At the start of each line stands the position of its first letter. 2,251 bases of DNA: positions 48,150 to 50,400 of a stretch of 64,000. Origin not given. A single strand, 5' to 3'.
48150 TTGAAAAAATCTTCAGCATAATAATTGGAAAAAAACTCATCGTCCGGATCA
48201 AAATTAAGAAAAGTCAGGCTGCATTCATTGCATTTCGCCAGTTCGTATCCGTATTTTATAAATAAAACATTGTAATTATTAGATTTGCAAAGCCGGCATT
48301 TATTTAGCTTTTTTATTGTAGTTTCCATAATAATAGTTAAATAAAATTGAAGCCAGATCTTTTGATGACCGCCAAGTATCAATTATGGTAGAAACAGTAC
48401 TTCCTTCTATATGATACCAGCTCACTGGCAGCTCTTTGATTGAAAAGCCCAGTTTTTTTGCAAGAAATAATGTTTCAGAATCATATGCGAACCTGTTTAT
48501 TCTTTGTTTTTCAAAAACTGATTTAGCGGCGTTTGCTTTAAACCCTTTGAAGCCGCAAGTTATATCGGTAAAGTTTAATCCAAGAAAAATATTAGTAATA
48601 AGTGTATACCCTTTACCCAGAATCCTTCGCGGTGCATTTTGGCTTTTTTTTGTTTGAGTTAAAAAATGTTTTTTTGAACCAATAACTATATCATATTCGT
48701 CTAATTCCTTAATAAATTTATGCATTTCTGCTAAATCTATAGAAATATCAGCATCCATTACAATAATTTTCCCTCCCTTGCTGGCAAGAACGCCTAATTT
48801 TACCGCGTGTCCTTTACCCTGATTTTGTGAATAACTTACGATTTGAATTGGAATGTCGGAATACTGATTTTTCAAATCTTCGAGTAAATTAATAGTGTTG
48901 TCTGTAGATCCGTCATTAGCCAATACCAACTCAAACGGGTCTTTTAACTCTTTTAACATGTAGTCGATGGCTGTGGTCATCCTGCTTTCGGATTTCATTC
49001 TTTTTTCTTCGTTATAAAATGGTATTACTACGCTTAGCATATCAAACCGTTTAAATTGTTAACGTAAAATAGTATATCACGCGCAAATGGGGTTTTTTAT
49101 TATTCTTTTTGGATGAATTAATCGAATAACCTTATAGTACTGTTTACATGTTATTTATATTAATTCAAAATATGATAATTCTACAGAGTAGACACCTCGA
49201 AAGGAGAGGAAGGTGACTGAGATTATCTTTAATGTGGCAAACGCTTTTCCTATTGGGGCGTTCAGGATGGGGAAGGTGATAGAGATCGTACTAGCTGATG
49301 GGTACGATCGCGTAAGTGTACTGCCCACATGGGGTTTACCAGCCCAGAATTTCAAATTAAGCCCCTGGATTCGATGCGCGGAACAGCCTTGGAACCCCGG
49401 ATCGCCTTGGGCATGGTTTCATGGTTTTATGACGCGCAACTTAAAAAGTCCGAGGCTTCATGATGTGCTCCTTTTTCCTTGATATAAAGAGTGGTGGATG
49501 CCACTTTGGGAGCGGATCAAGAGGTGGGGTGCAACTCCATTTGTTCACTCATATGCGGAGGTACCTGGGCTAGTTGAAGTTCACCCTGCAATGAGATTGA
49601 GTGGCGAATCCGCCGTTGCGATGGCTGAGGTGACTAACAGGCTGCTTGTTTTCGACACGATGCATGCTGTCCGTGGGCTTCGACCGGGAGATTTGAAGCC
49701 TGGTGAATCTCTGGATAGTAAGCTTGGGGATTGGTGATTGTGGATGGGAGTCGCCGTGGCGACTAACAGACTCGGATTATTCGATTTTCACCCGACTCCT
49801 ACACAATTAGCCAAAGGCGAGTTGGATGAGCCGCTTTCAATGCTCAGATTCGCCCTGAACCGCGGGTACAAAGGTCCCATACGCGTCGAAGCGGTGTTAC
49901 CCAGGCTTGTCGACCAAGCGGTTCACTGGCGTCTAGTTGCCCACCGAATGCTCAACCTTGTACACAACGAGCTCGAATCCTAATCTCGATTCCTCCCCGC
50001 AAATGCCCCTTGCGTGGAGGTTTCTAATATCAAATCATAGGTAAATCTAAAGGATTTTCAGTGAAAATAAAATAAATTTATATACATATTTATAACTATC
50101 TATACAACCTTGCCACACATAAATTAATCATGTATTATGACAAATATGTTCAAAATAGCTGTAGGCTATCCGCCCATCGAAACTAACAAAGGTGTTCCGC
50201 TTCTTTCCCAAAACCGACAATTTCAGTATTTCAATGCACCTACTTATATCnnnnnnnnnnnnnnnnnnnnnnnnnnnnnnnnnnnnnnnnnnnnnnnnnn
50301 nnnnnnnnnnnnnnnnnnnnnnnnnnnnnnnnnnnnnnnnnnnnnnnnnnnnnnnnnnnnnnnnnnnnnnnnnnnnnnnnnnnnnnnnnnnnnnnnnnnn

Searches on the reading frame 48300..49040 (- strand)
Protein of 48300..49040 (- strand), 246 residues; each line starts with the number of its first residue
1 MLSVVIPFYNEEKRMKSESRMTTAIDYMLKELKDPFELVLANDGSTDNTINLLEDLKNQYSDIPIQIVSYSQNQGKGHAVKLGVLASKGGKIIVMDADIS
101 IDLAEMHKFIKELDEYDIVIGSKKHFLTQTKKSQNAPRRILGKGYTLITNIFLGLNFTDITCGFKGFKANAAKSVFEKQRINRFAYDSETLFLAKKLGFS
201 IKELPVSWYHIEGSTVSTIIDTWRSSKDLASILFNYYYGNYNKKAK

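Call 7: search_protein_families(library=pfam, proteins=[window:48300-49040:-], max_evalue=0.01)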
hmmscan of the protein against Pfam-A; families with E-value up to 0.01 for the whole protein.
window:48300-49040:- (246 aa): 3 families
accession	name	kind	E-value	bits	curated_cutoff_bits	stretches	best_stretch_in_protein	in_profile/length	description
PF00535.33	Glycos_transf_2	-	3.5e-23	82.8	23.3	1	3-175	1-167/168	Glycosyl transferase family 2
PF10111.15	Glyco_tranf_2_2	-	2.6e-05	24.3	27.3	1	3-111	1-104/276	Glycosyltransferase like family 2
PF13641.12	Glyco_tranf_2_3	-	0.00047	20.7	27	1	2-98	3-96/230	Glycosyltransferase like family 2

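Call 11: search_protein_families(library=ncbifam, proteins=[window:48300-49040:-], max_evalue=0.01)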
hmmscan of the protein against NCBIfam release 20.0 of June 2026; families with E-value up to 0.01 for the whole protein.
window:48300-49040:- (246 aa): 21 families
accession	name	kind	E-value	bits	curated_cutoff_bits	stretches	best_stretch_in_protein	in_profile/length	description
NF047588.1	GlcsyltransPgfSStrep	equivalog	3.6e-22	79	500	1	2-185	3-177/308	glycosyltransferase PgfS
TIGR03937.1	PgaC_IcaA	equivalog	4.4e-15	55.5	422.3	1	2-115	47-152/407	poly-beta-1,6-N-acetyl-D-glucosamine synthase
NF007986.1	PRK10714.1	equivalog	2.7e-13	49.6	529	1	2-136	8-138/316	undecaprenyl-phosphate 4-deoxy-4-formamido-L-arabinose transferase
NF007482.0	PRK10073.1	equivalog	3.3e-11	42.8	423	1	2-134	8-133/334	glycosyltransferase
NF041875.1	EPS_EpsD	equivalog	2.5e-10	40.3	370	1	2-121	1-114/325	exopolysaccharide biosynthesis glycosyltransferase EpsD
TIGR03111.1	glyc2_xrt_Gpos1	hypoth_equivalog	6.2e-09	35.1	363.95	1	3-203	52-250/439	TIGR03111 family XrtG-associated glycosyltransferase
NF058614.1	PPMAGASynPpgS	equivalog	6.6e-09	35.5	370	1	22-212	12-200/226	polyprenyl-phospho-N-acetylgalactosaminyl synthase PpgS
TIGR04283.1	glyco_like_mftF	equivalog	6.1e-08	32.5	182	1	2-116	1-100/221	TIGR04283 family arsenosugar biosynthesis glycosyltransferase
NF041391.1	DPhHxTase_Halo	equivalog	3e-07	29.7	375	1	37-215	25-190/213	dolichyl-phosphate hexose transferase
NF047683.1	TeichurnBiosyTuaG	equivalog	3.5e-06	26.8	400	1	2-111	8-109/252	teichuronic acid biosynthesis protein TuaG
NF010496.0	PRK13915.1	equivalog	5.4e-06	25.7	262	1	2-100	33-128/307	glucosyl-3-phosphoglycerate synthase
TIGR04242.1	nodulat_NodC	equivalog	1.2e-05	24.5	550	1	3-141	51-182/395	chitooligosaccharide synthase NodC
NF038302.1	EPS_HpsE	equivalog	2.7e-05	23.3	300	1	2-101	3-99/307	hormogonium polysaccharide biosynthesis glycosyltransferase HpsE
TIGR04182.1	glyco_TIGR04182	equivalog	4.3e-05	23.1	325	1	35-211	26-193/293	S-layer glycoprotein N-glycosyltransferase AglJ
NF053739.1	GlytfEpsEBac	equivalog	8.2e-05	21.7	450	1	3-122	4-119/265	glycosyltransferase EpsE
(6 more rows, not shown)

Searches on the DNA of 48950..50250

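Call 94: search_rna_families(source=window, start=48950, end=50250, threshold=evalue, max_evalue=1)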
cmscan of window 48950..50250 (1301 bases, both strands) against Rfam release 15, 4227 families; matches with E-value up to 1: 0.
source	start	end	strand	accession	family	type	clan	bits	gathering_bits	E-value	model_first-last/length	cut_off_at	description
